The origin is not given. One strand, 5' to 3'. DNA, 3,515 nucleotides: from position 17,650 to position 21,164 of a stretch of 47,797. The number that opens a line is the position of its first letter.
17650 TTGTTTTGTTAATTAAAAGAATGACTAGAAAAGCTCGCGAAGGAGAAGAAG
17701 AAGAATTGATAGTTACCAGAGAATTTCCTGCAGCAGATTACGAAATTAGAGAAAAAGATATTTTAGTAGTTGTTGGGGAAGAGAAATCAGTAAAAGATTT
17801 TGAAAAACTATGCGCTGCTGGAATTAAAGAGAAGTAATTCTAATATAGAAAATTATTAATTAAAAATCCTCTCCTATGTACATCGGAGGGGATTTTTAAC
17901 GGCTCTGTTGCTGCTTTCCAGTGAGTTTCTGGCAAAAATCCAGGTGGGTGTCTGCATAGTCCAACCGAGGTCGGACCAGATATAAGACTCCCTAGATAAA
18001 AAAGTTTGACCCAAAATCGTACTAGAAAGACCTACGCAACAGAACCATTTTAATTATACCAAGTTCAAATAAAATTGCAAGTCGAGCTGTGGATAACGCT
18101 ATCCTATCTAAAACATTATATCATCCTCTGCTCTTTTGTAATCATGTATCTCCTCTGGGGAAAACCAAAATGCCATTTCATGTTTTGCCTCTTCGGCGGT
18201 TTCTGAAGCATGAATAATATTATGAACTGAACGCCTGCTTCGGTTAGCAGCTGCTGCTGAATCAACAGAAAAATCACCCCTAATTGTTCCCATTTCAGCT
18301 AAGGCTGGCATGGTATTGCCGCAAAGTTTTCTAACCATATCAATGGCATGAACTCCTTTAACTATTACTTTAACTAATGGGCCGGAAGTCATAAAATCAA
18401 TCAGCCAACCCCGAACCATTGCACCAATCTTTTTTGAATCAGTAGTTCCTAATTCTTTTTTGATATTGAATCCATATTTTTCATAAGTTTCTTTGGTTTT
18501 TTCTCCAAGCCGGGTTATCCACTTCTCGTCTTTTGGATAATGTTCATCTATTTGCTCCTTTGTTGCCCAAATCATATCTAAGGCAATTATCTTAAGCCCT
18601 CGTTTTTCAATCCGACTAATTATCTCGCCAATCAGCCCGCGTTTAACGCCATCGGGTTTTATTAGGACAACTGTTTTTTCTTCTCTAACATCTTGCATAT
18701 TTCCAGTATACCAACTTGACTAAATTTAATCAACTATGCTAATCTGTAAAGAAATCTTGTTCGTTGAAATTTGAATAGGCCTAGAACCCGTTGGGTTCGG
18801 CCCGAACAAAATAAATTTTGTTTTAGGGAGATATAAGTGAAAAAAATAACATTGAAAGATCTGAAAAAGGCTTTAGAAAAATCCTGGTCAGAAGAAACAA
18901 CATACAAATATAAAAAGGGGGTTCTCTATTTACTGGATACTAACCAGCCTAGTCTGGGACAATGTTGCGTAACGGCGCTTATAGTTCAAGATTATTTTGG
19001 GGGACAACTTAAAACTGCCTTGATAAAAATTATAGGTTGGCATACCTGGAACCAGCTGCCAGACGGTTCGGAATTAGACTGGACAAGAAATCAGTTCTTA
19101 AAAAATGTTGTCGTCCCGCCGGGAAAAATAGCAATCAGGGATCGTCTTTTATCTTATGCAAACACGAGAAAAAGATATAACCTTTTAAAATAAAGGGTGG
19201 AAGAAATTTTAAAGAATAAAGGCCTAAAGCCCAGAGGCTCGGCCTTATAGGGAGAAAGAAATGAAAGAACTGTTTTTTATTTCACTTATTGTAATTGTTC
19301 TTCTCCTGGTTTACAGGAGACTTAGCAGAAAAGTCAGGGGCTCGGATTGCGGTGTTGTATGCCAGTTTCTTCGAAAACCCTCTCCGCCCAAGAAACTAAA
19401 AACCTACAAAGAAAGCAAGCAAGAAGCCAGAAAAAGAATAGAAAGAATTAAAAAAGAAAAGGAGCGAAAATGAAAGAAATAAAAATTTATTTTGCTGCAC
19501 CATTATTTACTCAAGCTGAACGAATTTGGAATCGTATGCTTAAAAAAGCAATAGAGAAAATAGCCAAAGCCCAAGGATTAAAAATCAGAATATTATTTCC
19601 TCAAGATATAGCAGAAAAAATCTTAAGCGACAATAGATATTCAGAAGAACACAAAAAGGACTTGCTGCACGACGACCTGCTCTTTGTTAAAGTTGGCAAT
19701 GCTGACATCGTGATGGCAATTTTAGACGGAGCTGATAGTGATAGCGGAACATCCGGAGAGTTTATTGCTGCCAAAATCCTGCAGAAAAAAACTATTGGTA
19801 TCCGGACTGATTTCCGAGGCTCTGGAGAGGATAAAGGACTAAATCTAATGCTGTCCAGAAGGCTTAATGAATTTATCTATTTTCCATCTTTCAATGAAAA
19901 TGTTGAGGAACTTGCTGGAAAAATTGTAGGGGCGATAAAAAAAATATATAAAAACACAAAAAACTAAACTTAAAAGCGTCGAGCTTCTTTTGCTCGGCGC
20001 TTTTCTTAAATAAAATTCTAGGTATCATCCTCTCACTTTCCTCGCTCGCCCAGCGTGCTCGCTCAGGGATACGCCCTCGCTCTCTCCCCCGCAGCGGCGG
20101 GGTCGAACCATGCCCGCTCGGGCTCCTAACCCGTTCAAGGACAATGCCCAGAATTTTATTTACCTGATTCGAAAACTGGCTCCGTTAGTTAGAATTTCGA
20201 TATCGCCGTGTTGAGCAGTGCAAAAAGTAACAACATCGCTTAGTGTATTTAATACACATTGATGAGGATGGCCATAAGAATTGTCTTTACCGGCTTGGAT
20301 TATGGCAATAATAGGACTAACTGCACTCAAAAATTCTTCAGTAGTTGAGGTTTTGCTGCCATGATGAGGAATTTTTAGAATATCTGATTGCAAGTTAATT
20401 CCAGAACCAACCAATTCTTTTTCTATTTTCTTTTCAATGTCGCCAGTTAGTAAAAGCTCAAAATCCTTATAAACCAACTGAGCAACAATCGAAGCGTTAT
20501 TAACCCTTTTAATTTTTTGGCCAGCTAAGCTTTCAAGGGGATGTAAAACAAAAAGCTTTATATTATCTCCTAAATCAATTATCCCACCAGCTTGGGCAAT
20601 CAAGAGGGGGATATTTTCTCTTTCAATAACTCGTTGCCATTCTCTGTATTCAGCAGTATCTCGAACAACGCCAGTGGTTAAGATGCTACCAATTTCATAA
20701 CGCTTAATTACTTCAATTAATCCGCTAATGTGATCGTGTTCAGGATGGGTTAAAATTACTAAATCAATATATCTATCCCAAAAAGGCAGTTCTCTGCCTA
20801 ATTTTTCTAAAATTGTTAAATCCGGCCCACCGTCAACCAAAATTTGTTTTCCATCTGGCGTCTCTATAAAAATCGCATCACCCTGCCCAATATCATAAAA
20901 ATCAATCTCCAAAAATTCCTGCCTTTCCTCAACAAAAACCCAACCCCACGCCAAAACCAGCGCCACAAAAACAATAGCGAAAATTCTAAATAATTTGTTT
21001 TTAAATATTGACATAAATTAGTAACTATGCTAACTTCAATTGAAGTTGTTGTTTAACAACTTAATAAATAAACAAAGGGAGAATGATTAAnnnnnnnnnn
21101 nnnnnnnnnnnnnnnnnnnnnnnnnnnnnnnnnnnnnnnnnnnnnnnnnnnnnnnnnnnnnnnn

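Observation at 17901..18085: Promoter- and terminator-defined 146-nt rod-shaped sRNA of unknown class downstream of ndk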

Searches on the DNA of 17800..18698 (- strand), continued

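Call 55: search_with_rna_model(model_id=R2, sources=[L084, L085, L086, L087, L088, L089, L090, L091, L092, L093, L094, L095, L096, L097, L098, L099, L100, L101, L102, L103, L104, L105, L106, L107, L108, L109, L110, L111, L112, L113, L114, L115, L116, L117, L118, L119, L120, L121, L122, L123, L124, L125, L126, L127, L128, L129, L130, L131, L132, L133, L134, L135, L136, L137, L138, L139, L140, L141, L142, L143, L144, L145, L146, L147, L148, L149, L150, L151, L152, L153, L154, L155, L156, L157, L158, L159, L160, L161, L162, L163], max_evalue=1)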
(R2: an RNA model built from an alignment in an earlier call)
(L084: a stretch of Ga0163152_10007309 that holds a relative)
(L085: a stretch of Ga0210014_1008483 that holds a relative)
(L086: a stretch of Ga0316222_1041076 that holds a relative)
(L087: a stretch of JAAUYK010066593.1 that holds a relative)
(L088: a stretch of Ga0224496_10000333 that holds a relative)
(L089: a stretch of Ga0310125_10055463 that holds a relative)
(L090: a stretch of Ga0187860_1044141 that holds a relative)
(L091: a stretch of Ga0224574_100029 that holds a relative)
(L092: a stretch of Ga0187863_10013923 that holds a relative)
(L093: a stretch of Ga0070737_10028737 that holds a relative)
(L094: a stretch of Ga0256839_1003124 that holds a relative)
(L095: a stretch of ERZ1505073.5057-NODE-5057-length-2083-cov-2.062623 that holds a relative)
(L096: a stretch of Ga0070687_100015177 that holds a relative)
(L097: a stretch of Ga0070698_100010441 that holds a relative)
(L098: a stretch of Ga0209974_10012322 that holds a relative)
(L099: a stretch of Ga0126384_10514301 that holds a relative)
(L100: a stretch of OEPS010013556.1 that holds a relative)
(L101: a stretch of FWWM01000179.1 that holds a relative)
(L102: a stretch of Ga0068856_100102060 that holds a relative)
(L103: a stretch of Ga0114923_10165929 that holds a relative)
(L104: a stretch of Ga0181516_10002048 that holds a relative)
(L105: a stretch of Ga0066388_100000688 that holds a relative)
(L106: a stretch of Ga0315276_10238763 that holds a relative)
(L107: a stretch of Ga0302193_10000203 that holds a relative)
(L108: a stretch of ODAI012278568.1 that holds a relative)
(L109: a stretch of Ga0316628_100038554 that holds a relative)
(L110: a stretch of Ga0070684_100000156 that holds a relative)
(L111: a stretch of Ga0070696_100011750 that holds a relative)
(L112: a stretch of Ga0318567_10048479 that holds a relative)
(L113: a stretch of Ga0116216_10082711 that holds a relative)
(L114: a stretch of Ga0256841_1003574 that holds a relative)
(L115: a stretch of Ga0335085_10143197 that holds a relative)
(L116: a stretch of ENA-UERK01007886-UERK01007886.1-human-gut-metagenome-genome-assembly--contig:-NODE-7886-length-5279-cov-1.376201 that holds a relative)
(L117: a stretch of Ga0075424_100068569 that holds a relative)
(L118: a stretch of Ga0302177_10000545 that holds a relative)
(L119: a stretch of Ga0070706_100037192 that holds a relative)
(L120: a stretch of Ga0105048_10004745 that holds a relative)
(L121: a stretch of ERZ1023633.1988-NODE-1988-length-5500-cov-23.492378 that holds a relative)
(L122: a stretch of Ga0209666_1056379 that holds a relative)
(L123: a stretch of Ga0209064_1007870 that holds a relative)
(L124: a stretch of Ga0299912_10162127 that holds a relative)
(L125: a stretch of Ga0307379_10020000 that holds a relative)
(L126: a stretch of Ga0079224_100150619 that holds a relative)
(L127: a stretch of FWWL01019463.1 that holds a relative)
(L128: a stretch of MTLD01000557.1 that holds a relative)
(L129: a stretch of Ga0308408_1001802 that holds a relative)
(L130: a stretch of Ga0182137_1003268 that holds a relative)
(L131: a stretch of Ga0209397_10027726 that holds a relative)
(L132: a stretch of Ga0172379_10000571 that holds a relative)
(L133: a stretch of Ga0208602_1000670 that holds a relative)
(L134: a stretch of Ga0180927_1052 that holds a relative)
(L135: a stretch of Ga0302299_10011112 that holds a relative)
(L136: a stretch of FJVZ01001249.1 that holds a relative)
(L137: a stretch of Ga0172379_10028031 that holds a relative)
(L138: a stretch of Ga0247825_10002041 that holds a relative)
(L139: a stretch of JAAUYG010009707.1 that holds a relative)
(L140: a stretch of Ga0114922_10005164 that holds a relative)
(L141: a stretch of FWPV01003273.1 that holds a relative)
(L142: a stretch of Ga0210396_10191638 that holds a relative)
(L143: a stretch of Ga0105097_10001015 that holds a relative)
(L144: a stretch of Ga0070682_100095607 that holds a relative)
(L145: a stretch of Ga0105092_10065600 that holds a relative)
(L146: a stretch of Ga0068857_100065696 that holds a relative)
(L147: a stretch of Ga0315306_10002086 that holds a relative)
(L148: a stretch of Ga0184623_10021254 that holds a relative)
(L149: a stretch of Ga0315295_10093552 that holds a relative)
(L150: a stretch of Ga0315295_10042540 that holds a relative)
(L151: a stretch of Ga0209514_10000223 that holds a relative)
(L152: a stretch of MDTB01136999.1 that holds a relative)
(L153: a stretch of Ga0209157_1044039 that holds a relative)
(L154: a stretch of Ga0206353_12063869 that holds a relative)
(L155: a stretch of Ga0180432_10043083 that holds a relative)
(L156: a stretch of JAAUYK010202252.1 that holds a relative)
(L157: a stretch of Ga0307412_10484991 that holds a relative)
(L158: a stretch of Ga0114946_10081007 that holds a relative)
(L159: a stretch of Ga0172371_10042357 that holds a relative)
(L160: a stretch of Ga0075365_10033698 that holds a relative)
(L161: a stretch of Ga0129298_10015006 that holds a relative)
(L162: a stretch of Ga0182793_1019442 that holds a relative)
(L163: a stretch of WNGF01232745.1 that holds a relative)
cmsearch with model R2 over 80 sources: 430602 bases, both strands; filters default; matches with E-value up to 1: 9.
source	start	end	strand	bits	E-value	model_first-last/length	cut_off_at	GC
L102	1800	1937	-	79.9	1.8e-14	1-144/144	no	0.47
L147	2262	2410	+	72.8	7.2e-13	1-144/144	no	0.5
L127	139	292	-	58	1.6e-09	1-144/144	no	0.53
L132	4817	4953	-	50.9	6.4e-08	1-144/144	no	0.55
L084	10622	10725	+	46.2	7.3e-07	1-144/144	no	0.61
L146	1354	1465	+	37.7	6.1e-05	1-144/144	no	0.51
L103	997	1139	-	36.6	0.00011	1-144/144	no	0.43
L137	4984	5131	-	27.2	0.015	1-144/144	no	0.41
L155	321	446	+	25.2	0.041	1-144/144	no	0.55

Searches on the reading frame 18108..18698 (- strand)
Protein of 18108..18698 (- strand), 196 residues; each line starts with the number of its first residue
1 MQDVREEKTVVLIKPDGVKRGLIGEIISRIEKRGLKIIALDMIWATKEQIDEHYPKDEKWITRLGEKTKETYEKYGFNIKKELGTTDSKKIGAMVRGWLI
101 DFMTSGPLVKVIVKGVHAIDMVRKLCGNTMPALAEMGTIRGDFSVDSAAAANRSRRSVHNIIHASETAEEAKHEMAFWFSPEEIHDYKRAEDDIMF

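Call 11: find_related_loci(query=window:18108-18698:-, collection=genome_contigs, flank=2500)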
Query window:18108-18698:- (196 aa) in genome_contigs; peptide patterns used: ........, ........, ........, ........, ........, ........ (x = any residue, [..] = any of these).
271 stretches matched a pattern; 116 encode a relative of the query (tblastn E <= 1e-3); the best 80 are kept; 80 distinct loci.
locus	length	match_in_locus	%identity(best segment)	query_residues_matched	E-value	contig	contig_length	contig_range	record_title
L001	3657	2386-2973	89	1-196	3e-123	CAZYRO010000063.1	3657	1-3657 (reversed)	MAG TPA_asm: uncultured Candidatus Saccharibacteria bacterium isolate SRP178699_co2_519 genome assembly, contig: NODE_34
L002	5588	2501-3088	85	1-196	2e-116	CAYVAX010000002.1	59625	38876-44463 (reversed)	MAG TPA_asm: uncultured Candidatus Saccharibacteria bacterium isolate binchicken_co17_257 genome assembly, contig: NODE_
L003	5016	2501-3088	85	1-196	4e-109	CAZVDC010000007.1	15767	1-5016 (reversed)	MAG TPA_asm: uncultured Candidatus Saccharibacteria bacterium isolate binchicken_co6_236 genome assembly, contig: NODE_3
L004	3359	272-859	85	1-196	7e-110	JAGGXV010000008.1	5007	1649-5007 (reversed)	MAG: bacterium isolate AUK161 PB_MBMC_115_c_000000000006, whole genome shotgun sequence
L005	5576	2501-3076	79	5-196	2e-106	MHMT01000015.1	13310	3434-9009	MAG: Candidatus Portnoybacteria bacterium RBG_13_40_8 RBG_13_scaffold_2667, whole genome shotgun sequence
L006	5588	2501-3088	76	1-196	1e-102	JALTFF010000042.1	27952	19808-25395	MAG: bacterium isolate S014_metabat2_scaf2bin.083 S014_NODE_206_length_27952_cov_24.099119, whole genome shotgun sequenc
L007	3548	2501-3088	74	1-196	1e-102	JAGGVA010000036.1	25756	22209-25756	MAG: bacterium isolate AUK088 PB_MBMC_042_c_000000000051, whole genome shotgun sequence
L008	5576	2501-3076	76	5-196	5e-101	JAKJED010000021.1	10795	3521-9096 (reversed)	MAG: Patescibacteria group bacterium isolate UR.bin240 UR_contig_17920, whole genome shotgun sequence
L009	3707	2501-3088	73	1-196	5e-101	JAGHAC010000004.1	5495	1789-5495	MAG: bacterium isolate AUK220 PB_MBMC_174_c_000000000053, whole genome shotgun sequence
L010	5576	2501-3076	76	5-196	3e-100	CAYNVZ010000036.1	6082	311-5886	MAG TPA_asm: uncultured Candidatus Saccharibacteria bacterium isolate binchicken_co256_230 genome assembly, contig: NODE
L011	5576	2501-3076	72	5-196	3e-99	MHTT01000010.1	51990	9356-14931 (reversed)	MAG: Candidatus Wildermuthbacteria bacterium RIFCSPHIGHO2_01_FULL_49_22b rifcsphigho2_01_scaffold_1768, whole genome sho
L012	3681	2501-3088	73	1-196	3e-99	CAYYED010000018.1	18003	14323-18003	MAG TPA_asm: uncultured Candidatus Saccharibacteria bacterium isolate SRP067234_co1_184 genome assembly, contig: k99_311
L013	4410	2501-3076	76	5-196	1e-98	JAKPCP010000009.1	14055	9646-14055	MAG: bacterium isolate JPMR_maxbin.023 k141_748881, whole genome shotgun sequence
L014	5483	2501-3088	71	1-196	2e-97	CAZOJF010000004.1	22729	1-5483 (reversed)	MAG TPA_asm: uncultured Candidatus Saccharibacteria bacterium isolate binchicken_co51_202 genome assembly, contig: NODE_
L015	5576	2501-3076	74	5-196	1e-97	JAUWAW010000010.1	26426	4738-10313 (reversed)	MAG: Candidatus Nealsonbacteria bacterium isolate CSMAG_1304 CSMAG_1304_k141_434601_length_26426_cov_12.9900, whole geno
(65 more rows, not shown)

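Call 34: search_protein_families(library=pfam, proteins=[window:18108-18698:-])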
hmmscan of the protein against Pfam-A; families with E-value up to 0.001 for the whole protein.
window:18108-18698:- (196 aa): 1 family
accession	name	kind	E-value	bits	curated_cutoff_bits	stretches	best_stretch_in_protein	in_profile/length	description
PF00334.24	NDK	-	3.1e-39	134.4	27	2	99-184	60-135/135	Nucleoside diphosphate kinase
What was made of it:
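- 18108..18698 (-): ndk (nucleoside diphosphate kinase), the conserved upstream neighbour on the same strand. Pfam NDK, E = 3e-39 (call 34).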

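Call 52: find_encoding_contigs(protein=window:18108-18698:-, flank=1500, max_places=4)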
Protein window:18108-18698:- (196 aa): 2 contigs read that carry it; 2 places shown.
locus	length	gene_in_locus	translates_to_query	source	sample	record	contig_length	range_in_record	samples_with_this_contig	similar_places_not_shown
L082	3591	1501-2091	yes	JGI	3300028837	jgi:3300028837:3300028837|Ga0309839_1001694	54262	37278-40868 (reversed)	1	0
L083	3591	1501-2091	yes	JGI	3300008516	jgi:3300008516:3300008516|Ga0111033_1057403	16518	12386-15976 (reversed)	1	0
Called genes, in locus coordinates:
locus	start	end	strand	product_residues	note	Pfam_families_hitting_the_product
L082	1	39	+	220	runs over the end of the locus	-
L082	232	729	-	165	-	PF05014:Nuc_deoxyrib_tr, PF15891:Nuc_deoxyri_tr2 (weak)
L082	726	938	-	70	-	-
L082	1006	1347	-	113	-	PF24585:YunG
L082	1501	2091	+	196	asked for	PF00334:NDK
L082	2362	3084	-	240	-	PF02254:TrkA_N, PF02080:TrkA_C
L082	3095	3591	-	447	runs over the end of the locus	PF02386:TrkH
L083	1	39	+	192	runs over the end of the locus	?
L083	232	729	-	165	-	PF05014:Nuc_deoxyrib_tr, PF15891:Nuc_deoxyri_tr2 (weak)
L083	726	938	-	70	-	-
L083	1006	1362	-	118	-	PF24585:YunG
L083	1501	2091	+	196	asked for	PF00334:NDK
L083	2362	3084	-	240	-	PF02254:TrkA_N, PF02080:TrkA_C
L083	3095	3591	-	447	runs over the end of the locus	PF02386:TrkH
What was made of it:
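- On 6S / SsrS RNA: The source samples are JGI 3300028837 and 3300008516 (call 52).
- No gene was called in the gap on the source contigs (call 52).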

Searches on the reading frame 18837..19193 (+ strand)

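Call 34: search_protein_families(library=pfam, proteins=[window:18837-19193:+])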
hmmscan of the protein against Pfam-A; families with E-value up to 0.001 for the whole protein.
window:18837-19193:+ (118 aa): 1 family
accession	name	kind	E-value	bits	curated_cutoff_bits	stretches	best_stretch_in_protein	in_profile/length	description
PF24585.1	YunG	-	1.3e-25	90.3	27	1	5-118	1-108/116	YunG protein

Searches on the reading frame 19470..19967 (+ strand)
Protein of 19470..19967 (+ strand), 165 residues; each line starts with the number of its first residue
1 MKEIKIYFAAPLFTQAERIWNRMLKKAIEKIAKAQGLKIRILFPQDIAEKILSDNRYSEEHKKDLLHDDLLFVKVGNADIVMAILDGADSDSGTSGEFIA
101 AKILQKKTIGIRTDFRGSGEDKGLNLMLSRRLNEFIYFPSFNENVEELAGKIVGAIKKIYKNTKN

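Call 34: search_protein_families(library=pfam, proteins=[window:19470-19967:+])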
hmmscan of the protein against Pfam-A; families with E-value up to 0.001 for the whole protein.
window:19470-19967:+ (165 aa): 2 families
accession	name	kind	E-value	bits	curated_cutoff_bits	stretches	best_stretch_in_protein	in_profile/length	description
PF05014.21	Nuc_deoxyrib_tr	-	6.4e-11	42.8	28.8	1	6-127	1-117/117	Nucleoside 2-deoxyribosyltransferase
PF15891.11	Nuc_deoxyri_tr2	-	7.4e-06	26.7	30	1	4-115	2-105/105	Nucleoside 2-deoxyribosyltransferase like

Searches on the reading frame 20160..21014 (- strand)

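Call 34: search_protein_families(library=pfam, proteins=[window:20160-21014:-])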
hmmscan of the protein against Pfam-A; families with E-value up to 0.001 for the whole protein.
window:20160-21014:- (284 aa): 2 families
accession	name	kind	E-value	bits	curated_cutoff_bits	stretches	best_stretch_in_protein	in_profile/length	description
PF00753.33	Lactamase_B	-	7.6e-12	46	22.7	1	42-239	3-192/196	Metallo-beta-lactamase superfamily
PF12706.13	Lactamase_B_2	-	2.8e-05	24.3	27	1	57-150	2-100/200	Beta-lactamase superfamily domain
